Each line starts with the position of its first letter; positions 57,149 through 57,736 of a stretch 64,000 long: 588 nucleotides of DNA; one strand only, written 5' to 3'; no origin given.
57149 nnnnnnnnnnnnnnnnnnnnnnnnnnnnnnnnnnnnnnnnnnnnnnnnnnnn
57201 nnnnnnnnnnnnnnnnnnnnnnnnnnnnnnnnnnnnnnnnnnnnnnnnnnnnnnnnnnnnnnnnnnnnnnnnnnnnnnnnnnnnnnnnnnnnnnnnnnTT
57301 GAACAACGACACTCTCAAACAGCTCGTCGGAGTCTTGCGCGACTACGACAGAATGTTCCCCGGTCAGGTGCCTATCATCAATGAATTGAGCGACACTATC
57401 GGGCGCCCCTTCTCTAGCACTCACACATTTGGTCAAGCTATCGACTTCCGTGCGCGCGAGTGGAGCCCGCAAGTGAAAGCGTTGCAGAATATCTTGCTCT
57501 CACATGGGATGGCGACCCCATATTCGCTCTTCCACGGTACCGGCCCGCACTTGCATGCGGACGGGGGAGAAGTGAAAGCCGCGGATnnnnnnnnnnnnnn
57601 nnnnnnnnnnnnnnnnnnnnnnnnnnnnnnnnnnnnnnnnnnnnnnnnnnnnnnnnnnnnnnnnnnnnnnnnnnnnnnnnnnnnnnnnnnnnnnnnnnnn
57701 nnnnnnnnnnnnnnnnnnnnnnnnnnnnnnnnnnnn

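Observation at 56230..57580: Adjacent 3D-domain and LAS-metallopeptidase motifs inside the giant protein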

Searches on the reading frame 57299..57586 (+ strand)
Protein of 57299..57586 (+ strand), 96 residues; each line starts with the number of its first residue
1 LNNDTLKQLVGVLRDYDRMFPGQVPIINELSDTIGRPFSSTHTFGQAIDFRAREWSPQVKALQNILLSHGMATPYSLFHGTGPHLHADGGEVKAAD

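Call 46: search_dna_similar(query=window:57299-57586:+, collection=phages, mode=protein, max_evalue=10, max_rows=40)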
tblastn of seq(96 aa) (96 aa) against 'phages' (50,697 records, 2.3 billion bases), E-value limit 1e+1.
Records with a match: 12; places in all: 12; records where one place covers at least 80% of the query: 0.
Best place of each record, by identity: <60% 12.
By first word of the organism name: Stenotrophomonas 7; Serratia 2; Microcystis 1; Xanthomonas 1; Gordonia 1.
By host as written in the record: Stenotrophomonas maltophilia 2; Serratia sp. 2; Stenotrophomonas maltophilia c9 1; Microcystis wesenbergii 1; Xanthomonas euvesicatoria 1940 1; Stenotrophomonas sp. B532 1; Stenotrophomonas maltophilia 047 1; Stenotrophomonas maltophilia 826 1; and 2 more.
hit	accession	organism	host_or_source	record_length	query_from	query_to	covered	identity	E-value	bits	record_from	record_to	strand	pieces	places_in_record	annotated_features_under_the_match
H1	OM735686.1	Stenotrophomonas phage vB_SmeS_BUCT700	Stenotrophomonas maltophilia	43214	29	86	60%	36.1%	2e-1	35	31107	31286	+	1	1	hypothetical protein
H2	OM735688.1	Stenotrophomonas phage vB_SmeS_BUCT703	Stenotrophomonas maltophilia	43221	29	86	60%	36.1%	2e-1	35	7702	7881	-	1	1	hypothetical protein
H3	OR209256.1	Stenotrophomonas phage c9-N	Stenotrophomonas maltophilia c9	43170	29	86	60%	34.4%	4e-1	34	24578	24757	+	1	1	hypothetical protein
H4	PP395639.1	Microcystis phage Mwe-JY07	Microcystis wesenbergii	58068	39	88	52%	36.0%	2e+0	33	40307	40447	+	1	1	putative DNA methylase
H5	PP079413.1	Xanthomonas phage SB1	Xanthomonas euvesicatoria 1940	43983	42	86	47%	34.8%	3e+0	32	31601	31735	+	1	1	peptidoglycan transglycosylase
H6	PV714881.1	Stenotrophomonas phage BUCT799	Stenotrophomonas sp. B532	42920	42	86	47%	34.8%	5e+0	31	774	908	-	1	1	none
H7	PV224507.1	Stenotrophomonas phage vB_SmaS_YA1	Stenotrophomonas maltophilia 047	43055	42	86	47%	34.8%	5e+0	31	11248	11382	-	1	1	hypothetical protein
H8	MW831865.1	Stenotrophomonas phage BUCT598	Stenotrophomonas maltophilia 826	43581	42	86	47%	34.8%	5e+0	31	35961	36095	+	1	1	transglycosylase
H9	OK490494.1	Stenotrophomonas phage vB_SmaS_P15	Stenotrophomonas sp.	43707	42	86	47%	34.8%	5e+0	31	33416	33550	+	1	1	hypothetical protein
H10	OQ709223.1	Gordonia phage MerCougar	Gordonia terrae 3612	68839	7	37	32%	43.8%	1e+1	30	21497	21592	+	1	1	34: hypothetical protein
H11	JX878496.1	Serratia phage phiMAM1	Serratia sp.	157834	41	76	38%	36.1%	9e+0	30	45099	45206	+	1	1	VrlC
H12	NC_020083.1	Serratia phage phiMAM1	Serratia sp.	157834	41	76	38%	36.1%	9e+0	30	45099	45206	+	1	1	VrlC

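Call 47: get_annotated_region(hit=H1, flank=3000)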
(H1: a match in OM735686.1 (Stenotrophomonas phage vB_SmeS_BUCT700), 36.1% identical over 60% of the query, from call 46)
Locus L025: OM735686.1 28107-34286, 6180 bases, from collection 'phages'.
description: Stenotrophomonas phage vB_SmeS_BUCT700, complete genome.
organism: Stenotrophomonas phage vB_SmeS_BUCT700 (NCBI taxid 2924895)
taxonomy: Viruses; Duplodnaviria; Heunggongvirae; Uroviricota; Caudoviricetes; Autographiviridae
host: Stenotrophomonas maltophilia; source: hospital sewage; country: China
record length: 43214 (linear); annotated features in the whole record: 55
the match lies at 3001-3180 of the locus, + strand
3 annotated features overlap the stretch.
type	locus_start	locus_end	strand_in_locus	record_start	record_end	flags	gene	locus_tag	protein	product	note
CDS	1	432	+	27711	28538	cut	-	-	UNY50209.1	internal virion protein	-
CDS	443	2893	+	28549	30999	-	-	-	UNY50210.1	internal virion protein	-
CDS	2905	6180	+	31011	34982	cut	-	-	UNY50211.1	hypothetical protein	-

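Call 48: get_annotated_region(hit=H5, flank=3000)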
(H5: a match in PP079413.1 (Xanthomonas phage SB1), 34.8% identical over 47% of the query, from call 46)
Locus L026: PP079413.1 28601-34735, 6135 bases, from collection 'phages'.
description: Xanthomonas phage SB1, complete genome.
organism: Xanthomonas phage SB1 (NCBI taxid 3117471)
taxonomy: Viruses; Duplodnaviria; Heunggongvirae; Uroviricota; Caudoviricetes; Autographiviridae
host: Xanthomonas euvesicatoria 1940; source: -; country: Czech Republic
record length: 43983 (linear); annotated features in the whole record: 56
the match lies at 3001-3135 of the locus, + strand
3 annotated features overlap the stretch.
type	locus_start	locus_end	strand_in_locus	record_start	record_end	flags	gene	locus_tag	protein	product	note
CDS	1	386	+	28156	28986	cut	-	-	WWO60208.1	internal virion protein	-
CDS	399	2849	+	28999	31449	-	-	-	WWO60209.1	internal virion protein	-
CDS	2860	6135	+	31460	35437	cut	-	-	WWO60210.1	peptidoglycan transglycosylase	-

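Call 49: search_protein_families(library=pfam, proteins=[L025:2905-3804:+, L026:2860-3759:+], max_evalue=1)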
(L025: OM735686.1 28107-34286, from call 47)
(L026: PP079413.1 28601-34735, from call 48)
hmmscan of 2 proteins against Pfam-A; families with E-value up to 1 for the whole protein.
L025:2905-3804:+ (300 aa): 2 families
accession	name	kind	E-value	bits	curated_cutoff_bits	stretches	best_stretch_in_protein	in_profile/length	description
PF08291.16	Peptidase_M15_3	-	2.3e-07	31.3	23.2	1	24-83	44-101/108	Peptidase M15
PF01676.23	Metalloenzyme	-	0.014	15.3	24.3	1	31-92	141-207/252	Metalloenzyme superfamily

L026:2860-3759:+ (300 aa): 1 family
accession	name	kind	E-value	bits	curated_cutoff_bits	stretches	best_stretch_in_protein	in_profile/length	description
PF08291.16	Peptidase_M15_3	-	8.4e-08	32.8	23.2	1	23-81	43-99/108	Peptidase M15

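Call 66: search_solved_structures(query=A4, max_evalue=1, show_alignments=2)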
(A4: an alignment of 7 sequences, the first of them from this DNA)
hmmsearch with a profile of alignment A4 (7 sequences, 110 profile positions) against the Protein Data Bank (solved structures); distinct sequences matched with E-value up to 1: 16.
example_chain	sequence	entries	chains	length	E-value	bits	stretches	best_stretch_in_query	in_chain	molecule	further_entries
1lbu_A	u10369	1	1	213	1.3e-06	31.7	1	16-99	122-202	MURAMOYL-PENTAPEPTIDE CARBOXYPEPTIDASE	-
23ri_A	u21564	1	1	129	0.041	17.2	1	12-61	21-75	Peptidase M15C domain-containing protein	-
8q2g_A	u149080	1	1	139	0.13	15.6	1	12-61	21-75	Peptidoglycan L-alanyl-D-glutamate endopeptidase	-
4jtv_B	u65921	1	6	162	0.46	13.9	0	50-98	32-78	Hemagglutinin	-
4ju0_B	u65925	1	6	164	0.48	13.8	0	50-98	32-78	Hemagglutinin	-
4jtx_B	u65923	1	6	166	0.49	13.8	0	50-98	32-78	Hemagglutinin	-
3ztn_B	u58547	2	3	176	0.58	13.5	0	50-98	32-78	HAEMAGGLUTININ | Hemagglutinin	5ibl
3lzg_B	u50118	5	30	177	0.59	13.5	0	50-98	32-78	Hemagglutinin, HA2 SUBUNIT | Hemagglutinin HA2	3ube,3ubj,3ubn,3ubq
3al4_B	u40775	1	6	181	0.64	13.4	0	50-98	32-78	Hemagglutinin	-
4eda_B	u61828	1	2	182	0.65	13.4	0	50-98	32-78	Hemagglutinin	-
5gjs_B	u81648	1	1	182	0.65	13.4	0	50-98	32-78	Hemagglutinin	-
3m6s_B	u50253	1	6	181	0.66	13.4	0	50-98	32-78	Hemagglutinin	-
9n5z_F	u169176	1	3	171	0.69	13.3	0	50-98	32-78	Hemagglutinin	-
5opz_A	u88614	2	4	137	0.7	13.3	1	10-58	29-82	ChiX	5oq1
7t3d_B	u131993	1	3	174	0.72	13.2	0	50-98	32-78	Hemagglutinin HA2 chain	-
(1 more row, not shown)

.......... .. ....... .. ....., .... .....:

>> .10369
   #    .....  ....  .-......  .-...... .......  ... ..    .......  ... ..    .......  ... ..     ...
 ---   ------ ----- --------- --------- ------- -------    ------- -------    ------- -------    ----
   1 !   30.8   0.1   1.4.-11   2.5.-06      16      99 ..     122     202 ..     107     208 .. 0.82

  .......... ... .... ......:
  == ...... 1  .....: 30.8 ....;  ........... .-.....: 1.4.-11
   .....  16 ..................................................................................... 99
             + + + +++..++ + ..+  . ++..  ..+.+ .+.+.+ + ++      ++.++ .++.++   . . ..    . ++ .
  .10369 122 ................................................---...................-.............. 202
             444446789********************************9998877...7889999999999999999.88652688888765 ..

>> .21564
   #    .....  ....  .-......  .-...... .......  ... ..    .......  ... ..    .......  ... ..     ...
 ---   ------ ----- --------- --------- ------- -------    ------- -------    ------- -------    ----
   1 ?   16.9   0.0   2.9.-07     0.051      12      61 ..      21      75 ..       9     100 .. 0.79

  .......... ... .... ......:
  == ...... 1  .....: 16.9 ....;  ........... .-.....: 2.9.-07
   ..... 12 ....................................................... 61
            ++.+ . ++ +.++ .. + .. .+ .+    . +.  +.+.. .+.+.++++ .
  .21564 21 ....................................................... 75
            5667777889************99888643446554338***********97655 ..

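Call 92: search_protein_families(library=phrogs, proteins=[window:57308-57586:+], max_evalue=10)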
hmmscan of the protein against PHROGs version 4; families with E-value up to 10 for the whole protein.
seq(93 aa): 1 family
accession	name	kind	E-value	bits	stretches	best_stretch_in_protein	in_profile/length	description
phrog_894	-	lysis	0.0079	16.2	1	31-72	104-143/389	endolysin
